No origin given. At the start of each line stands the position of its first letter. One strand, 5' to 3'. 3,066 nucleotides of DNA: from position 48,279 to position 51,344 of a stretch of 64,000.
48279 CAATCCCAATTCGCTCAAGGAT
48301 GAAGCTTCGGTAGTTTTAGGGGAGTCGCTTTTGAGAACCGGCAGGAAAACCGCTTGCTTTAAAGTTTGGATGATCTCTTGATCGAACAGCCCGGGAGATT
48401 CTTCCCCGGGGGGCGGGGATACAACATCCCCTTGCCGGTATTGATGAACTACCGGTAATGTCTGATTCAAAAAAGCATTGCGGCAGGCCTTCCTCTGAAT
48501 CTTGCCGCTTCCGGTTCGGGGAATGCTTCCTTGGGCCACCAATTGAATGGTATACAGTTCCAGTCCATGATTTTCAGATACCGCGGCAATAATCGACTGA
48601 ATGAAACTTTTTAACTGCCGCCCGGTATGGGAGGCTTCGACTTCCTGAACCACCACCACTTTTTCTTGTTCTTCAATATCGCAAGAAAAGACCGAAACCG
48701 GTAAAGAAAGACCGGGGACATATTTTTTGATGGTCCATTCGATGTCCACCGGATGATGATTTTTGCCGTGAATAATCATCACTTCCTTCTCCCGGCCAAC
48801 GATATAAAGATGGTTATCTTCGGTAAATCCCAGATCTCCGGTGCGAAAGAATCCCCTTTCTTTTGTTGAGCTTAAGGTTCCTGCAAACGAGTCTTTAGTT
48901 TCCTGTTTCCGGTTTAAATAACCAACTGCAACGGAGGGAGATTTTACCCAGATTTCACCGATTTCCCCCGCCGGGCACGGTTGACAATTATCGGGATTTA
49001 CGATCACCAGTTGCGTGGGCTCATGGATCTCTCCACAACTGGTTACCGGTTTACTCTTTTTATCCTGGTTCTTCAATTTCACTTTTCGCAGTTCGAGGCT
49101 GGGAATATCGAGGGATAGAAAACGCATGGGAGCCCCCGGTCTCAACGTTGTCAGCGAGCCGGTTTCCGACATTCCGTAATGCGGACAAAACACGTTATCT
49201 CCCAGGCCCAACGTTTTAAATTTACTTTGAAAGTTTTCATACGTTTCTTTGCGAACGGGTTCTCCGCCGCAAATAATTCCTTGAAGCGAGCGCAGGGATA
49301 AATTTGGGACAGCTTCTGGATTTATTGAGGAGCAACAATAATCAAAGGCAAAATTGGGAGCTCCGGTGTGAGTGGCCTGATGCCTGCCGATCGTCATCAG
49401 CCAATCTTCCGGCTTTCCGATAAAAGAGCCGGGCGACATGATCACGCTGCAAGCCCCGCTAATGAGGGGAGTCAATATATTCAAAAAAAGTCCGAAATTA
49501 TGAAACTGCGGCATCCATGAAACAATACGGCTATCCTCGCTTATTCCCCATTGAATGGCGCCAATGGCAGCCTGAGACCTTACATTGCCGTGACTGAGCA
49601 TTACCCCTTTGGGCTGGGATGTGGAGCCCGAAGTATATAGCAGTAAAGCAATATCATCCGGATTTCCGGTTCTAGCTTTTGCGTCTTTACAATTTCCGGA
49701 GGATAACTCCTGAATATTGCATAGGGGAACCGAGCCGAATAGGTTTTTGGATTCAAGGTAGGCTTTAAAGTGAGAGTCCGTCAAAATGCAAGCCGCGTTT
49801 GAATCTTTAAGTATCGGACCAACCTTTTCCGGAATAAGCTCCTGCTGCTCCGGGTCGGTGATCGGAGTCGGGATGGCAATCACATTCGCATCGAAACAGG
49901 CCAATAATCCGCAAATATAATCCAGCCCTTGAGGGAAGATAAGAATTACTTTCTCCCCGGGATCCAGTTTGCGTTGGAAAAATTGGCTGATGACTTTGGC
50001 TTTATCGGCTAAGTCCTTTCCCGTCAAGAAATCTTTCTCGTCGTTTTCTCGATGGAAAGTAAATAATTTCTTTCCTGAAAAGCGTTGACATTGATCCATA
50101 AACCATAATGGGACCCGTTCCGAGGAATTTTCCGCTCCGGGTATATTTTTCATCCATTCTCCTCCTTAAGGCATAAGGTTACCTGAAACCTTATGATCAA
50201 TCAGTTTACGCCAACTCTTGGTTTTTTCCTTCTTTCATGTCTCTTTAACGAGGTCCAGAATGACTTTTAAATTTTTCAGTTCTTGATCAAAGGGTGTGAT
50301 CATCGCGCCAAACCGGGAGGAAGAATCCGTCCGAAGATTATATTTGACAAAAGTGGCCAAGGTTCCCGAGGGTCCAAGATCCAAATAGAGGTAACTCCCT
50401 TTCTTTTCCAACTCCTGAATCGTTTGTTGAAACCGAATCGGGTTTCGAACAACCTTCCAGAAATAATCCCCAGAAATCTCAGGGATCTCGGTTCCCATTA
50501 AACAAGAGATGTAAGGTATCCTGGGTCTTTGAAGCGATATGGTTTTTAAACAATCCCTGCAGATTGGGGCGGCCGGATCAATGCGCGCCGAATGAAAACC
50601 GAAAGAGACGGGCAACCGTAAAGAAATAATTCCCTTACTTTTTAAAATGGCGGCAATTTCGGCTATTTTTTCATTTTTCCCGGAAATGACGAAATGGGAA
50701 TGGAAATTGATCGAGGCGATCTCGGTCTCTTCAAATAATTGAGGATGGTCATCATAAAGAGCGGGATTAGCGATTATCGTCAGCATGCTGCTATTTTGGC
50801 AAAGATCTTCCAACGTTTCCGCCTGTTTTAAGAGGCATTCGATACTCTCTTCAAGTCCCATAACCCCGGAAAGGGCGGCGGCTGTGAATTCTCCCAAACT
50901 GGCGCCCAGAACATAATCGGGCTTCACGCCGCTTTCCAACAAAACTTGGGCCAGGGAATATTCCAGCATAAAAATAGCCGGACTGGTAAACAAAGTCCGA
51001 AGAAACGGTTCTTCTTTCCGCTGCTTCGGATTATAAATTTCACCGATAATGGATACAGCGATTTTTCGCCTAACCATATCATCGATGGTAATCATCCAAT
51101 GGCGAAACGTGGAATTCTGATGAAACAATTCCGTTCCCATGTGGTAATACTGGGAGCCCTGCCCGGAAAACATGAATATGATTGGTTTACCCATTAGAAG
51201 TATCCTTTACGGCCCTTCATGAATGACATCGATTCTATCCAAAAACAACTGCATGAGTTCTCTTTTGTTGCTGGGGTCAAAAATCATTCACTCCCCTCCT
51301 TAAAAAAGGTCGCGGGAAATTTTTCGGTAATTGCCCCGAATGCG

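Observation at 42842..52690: Compact trans-AT polyketide cluster with a chorismate-lyase-like gene: candidate hydroxybenzoate-primed polyketide in a spore-forming Firmicute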

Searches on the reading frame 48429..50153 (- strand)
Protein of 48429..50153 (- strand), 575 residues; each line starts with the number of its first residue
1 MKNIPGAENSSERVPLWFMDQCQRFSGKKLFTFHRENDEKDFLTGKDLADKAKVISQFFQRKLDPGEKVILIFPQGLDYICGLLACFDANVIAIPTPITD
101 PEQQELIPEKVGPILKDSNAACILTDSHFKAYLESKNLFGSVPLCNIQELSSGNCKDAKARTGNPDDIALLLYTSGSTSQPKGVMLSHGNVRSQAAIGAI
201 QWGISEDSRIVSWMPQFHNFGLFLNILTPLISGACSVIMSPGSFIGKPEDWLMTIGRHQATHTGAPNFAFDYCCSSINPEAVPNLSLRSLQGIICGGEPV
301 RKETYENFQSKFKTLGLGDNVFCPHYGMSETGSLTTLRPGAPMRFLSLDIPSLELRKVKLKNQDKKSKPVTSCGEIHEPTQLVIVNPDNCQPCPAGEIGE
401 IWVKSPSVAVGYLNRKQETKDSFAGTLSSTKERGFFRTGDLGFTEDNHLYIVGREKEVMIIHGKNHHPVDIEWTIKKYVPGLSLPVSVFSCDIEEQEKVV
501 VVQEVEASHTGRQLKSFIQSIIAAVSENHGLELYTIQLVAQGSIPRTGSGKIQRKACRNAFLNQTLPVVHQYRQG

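Call 38: search_solved_structures(query=window:48429-50153:-, max_evalue=1e-20, show_alignments=0)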
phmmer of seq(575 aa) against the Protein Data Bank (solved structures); distinct sequences matched with E-value up to 1e-20: 35.
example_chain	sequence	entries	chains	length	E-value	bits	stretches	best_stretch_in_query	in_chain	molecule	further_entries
7r7f_A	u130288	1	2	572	1.2e-98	334.1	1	27-572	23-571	Polyketide synthase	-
7r7e_A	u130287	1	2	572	3e-98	332.7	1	27-572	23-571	Polyketide synthase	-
7r7g_A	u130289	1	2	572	5.8e-98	331.8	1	27-572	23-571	Polyketide synthase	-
3kxw_A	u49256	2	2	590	5.5e-96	325.3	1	27-572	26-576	Saframycin Mx1 synthetase B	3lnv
8hd4_A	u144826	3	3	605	9.5e-69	235.3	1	51-561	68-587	Long-chain-fatty-acid--AMP ligase FadD23 | Fatty-acid-CoA ligase FadD23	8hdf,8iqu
5d6j_A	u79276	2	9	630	6.3e-64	219.4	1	31-566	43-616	Acyl-CoA synthase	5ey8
5icr_A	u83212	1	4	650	7.3e-64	219.2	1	31-566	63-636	Acyl-CoA synthase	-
5ey9_A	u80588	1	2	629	5.7e-63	216.3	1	30-566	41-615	Long-chain-fatty-acid--AMP ligase FadD32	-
5hm3_A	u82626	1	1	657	5.3e-62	213.1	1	31-566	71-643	Long-chain-fatty-acid--AMP ligase FadD32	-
7wua_A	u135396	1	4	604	7.1e-61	209.3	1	46-561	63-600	Acyl-CoA synthase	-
3e53_A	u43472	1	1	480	1.1e-50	175.7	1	43-454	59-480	FATTY-ACID-CoA LIGASE FADD28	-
3t5a_A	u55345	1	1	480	1.4e-49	172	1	43-454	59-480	Long-chain-fatty-acid--AMP ligase FadD28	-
8hcz_A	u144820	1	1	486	2.2e-48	168.1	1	50-458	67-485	Long-chain-fatty-acid--AMP ligase FadD23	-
5d6n_A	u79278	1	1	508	2.2e-45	158.2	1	31-454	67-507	Acyl-CoA synthase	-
3pbk_A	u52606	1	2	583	5.8e-45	156.8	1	55-559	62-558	Fatty Acyl-Adenylate Ligase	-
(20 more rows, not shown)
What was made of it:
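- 48441..50096 (-): FAAL-type adenylation domain (aa 20-571). The best PDB hits are 7R7F ('Polyketide synthase') and 3KXW ('Saframycin Mx1 synthetase B'), at 325-334 bits; fatty-acid FAALs FadD23, FadD32 and FadD28 follow (call 38).
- On Fatty acyl-AMP ligase (FAAL) loading domain: The nearest solved structures include fatty-acid FAALs (call 38).
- Among its closest solved relatives are fatty-acid FAALs (call 38).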

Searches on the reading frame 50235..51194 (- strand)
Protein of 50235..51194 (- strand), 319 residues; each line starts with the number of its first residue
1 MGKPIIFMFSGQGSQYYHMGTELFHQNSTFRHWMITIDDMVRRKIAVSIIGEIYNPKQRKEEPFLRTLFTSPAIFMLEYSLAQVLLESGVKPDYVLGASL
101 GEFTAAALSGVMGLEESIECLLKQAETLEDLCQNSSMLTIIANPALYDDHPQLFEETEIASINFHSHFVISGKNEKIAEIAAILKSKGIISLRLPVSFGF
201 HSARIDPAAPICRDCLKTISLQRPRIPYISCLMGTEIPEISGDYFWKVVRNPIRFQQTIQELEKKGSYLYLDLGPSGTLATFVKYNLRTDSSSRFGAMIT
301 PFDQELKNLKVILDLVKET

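Call 3: search_protein_families(library=pfam, proteins=[window:50235-51194:-], max_evalue=0.01)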
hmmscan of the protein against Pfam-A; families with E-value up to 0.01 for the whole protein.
window:50235-51194:- (319 aa): 1 family
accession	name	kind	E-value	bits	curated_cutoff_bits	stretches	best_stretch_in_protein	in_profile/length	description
PF00698.26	Acyl_transf_1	-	1.7e-32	113.6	32.7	1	6-288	1-280/319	Acyl transferase domain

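Call 4: search_protein_families(library=ncbifam, proteins=[window:50235-51194:-], max_evalue=0.01)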
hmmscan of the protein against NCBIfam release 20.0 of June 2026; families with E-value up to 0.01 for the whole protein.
window:50235-51194:- (319 aa): 8 families
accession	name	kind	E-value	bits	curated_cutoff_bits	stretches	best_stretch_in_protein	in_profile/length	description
NF045894.1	PKS_plus_SDR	equivalog_domain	2.8e-53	181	1740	1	5-290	532-818/1515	type I polyketide synthase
TIGR00128.1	fabD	equivalog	2.8e-33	115.6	260.9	1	5-284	3-284/290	ACP S-malonyltransferase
TIGR03131.1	malonate_mdcH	equivalog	1.3e-25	90.5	297.9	1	5-284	1-273/297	malonate decarboxylase subunit epsilon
NF037940.1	PKS_MbtD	equivalog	6.4e-24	84.1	1150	1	4-276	91-363/978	mycobactin polyketide synthase MbtD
NF040607.1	mycolic_Pks13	equivalog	6.8e-24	83.4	2100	1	6-277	666-944/1680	polyketide synthase Pks13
NF041183.1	Pks2_ls1_myc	equivalog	1.7e-23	81.5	2400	1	6-283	534-810/2086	sulfolipid-1 biosynthesis phthioceranic/hydroxyphthioceranic acid synthase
NF037941.1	PKS_NbtC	equivalog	1.2e-22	79.8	1150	1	4-291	96-388/1027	nocobactin polyketide synthase NbtC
TIGR02813.1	omega_3_PfaA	subfamily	3e-20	70.6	1010.1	1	5-288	581-881/2582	polyketide-type polyunsaturated fatty acid synthase PfaA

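Call 51: search_solved_structures(query=window:50235-51194:-, max_evalue=1e-10, show_alignments=1)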
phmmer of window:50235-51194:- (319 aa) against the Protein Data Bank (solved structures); distinct sequences matched with E-value up to 1e-10: 81 (the best 60 are shown).
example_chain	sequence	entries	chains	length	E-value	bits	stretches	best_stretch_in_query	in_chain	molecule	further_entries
8avz_A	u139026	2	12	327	2.9e-98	332.1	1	1-312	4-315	Polyketide biosynthesis acyltransferase homolog PksD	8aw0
4mz0_A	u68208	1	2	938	4.2e-38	134.6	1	5-279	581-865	CurL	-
4qbu_A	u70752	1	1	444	1.9e-34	122.5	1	5-285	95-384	ZmaA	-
6iyo_A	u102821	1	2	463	2.2e-33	119.1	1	5-287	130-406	Type I modular polyketide synthase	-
8xjy_A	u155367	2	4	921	2.9e-32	115.4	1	7-283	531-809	Polyketide synthase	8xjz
8xju_A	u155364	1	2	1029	3.4e-32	115.2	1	7-283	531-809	Polyketide synthase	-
5yda_A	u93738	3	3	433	2.8e-27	99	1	5-286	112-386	PKS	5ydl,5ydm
8cg4_A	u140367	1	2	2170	5.7e-27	98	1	4-288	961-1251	Norsolorinic acid synthase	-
11sz_A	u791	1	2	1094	5.3e-26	94.8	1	6-283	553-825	6-deoxyerythronolide-B synthase, Erythronolide synthase EryA2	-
9iyw_A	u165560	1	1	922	1.3e-25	93.6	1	5-286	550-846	Polyketide synthase,GfsA KSQ-AncAT chimeric protein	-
8ee0_A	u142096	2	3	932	4.9e-25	91.6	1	6-289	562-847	6-deoxyerythronolide B synthase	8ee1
7s6b_A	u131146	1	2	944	4.4e-24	88.5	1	5-287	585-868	Polyketide synthase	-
7s6c_A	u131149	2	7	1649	1.1e-23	87.2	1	5-287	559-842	6-deoxyerythronolide-B synthase EryA2, modules 3 and 4, Lsd14 Polyketide synthase fusion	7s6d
8g4u_A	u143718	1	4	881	2.2e-23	86.2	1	5-283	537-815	EryAIII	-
8czc_B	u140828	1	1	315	3.3e-23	85.6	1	5-265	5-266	Narbonolide/10-deoxymethynolide synthase PikA1, modules 1 and 2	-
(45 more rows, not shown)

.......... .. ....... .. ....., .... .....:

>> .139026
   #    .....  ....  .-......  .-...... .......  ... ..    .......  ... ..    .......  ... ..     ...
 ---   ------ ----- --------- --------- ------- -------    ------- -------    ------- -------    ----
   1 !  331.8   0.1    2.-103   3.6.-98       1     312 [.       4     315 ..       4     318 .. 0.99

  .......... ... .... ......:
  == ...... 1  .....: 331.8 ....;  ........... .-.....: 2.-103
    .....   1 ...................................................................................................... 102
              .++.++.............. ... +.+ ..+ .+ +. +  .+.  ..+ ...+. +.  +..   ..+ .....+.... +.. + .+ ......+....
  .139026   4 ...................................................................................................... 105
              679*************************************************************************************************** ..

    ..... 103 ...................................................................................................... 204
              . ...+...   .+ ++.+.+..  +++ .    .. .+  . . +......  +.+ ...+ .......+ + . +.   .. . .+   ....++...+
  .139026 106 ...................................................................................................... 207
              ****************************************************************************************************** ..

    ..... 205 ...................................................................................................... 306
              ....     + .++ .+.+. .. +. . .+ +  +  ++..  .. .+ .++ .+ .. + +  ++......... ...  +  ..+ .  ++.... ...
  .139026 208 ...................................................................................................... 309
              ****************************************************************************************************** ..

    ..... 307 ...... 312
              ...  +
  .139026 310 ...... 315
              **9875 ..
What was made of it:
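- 50235..51194 (-): PksD-type acyl hydrolase (AH, 319 aa). A proofreading hydrolase of trans-AT PKSs, not a malonyl-CoA:ACP transacylase. It matches PDB 8AVZ (B. subtilis PksD) at 2.9e-98 and 332 bits over the full length, against 69 bits for PksC and 59 bits for PksE (call 51).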
